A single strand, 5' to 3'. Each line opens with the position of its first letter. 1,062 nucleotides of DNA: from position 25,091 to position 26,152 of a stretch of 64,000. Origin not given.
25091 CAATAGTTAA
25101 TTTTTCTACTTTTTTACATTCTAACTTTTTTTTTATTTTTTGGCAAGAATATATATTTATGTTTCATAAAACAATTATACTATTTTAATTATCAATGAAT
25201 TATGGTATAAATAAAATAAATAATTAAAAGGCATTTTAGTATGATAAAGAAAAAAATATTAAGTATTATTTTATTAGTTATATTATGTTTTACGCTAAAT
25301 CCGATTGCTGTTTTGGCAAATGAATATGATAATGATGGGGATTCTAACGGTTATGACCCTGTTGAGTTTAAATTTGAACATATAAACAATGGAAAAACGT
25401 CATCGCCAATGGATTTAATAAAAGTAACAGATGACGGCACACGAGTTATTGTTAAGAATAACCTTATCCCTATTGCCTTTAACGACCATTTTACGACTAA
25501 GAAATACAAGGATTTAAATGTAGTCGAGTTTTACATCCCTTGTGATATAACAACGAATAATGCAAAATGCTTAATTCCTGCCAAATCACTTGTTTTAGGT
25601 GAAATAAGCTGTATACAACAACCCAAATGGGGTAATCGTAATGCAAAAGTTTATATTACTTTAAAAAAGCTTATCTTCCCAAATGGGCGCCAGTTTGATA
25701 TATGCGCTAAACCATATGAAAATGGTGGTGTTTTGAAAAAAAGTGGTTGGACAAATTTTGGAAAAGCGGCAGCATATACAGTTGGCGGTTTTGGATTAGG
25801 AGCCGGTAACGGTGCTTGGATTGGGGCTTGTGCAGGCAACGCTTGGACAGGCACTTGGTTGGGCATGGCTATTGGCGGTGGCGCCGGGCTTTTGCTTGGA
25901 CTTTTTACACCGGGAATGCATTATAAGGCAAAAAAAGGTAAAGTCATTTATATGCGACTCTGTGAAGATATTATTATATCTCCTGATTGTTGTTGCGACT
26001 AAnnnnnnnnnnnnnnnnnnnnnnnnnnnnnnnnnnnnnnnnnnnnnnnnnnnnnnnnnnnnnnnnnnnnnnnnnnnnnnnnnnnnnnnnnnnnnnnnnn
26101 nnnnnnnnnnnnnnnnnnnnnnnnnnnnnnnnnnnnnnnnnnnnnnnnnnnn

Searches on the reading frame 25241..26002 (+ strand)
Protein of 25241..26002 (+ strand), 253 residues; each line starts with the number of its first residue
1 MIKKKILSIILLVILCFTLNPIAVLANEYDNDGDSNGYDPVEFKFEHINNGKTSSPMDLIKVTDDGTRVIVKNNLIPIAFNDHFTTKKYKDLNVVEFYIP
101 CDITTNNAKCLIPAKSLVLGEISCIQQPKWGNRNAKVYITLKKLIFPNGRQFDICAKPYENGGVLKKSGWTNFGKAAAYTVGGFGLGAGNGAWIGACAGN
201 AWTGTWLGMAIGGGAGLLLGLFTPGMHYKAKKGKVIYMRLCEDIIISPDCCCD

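Call 27: find_encoding_contigs(protein=window:25241-26002:+, flank=6000, max_places=10)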
Protein window:25241-26002:+ (253 aa): 23 contigs read that carry it; 10 places shown.
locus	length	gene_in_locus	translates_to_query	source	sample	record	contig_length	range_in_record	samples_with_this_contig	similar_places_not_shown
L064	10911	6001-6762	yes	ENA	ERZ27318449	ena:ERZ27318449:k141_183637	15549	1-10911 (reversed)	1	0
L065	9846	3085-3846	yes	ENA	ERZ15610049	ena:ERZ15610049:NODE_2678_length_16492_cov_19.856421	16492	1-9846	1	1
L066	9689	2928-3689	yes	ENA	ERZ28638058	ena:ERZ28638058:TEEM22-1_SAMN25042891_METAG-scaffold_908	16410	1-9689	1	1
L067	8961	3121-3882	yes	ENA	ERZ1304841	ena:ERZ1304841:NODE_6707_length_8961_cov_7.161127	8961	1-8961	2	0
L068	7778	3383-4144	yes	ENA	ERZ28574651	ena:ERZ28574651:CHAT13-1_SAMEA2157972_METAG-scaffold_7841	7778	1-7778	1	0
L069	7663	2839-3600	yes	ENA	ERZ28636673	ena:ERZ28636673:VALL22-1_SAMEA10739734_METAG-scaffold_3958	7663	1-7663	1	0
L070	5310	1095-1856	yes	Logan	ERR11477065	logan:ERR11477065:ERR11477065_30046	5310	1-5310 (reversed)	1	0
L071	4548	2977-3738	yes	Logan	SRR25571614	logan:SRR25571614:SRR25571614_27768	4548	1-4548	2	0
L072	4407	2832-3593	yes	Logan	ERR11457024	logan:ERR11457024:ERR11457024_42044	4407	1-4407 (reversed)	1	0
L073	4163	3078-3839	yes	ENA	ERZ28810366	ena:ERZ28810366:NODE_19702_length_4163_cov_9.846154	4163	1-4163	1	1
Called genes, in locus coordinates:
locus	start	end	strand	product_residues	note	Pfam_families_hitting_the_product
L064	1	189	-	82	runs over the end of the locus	-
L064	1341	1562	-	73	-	PF07927:HicA_toxin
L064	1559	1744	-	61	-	PF15919:HicB_lk_antitox, PF21748:UPF0150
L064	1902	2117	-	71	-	-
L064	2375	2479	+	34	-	-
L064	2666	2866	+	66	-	-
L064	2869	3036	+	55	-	-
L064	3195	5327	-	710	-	PF01138:RNase_PH, PF03725:RNase_PH_C, PF03726:PNPase, PF01138:RNase_PH, PF00013:KH_1, PF00575:S1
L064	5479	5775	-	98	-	PF13451:zf_Tbcl, PF23477:zf_Tbcl_2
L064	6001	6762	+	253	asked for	-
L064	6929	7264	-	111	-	PF11969:DcpS_C, PF01230:HIT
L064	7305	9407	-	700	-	-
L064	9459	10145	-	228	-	PF02348:CTP_transf_3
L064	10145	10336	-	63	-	PF01402:RHH_1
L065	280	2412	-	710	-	PF01138:RNase_PH, PF03725:RNase_PH_C, PF03726:PNPase, PF01138:RNase_PH, PF00013:KH_1, PF00575:S1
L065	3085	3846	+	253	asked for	-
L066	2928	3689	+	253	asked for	-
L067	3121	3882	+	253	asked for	-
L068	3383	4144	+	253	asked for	-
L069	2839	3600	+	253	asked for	-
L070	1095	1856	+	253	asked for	-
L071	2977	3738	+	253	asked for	-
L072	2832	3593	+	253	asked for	-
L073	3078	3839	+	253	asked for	-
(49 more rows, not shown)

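Call 68: search_protein_families(library=pfam, proteins=[window:25241-26002:+], max_evalue=0.01)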
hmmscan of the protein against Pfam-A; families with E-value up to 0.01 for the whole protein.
window:25241-26002:+ (253 aa): 2 families
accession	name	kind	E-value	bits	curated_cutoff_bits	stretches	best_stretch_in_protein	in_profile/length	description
PF03743.19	TrbI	-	0.00032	21.1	35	1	104-154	33-81/188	Bacterial conjugation TrbI-like protein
PF13441.11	Gly-zipper_YMGG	-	0.0056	16.8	28.9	1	180-220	3-39/45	YMGG-like Gly-zipper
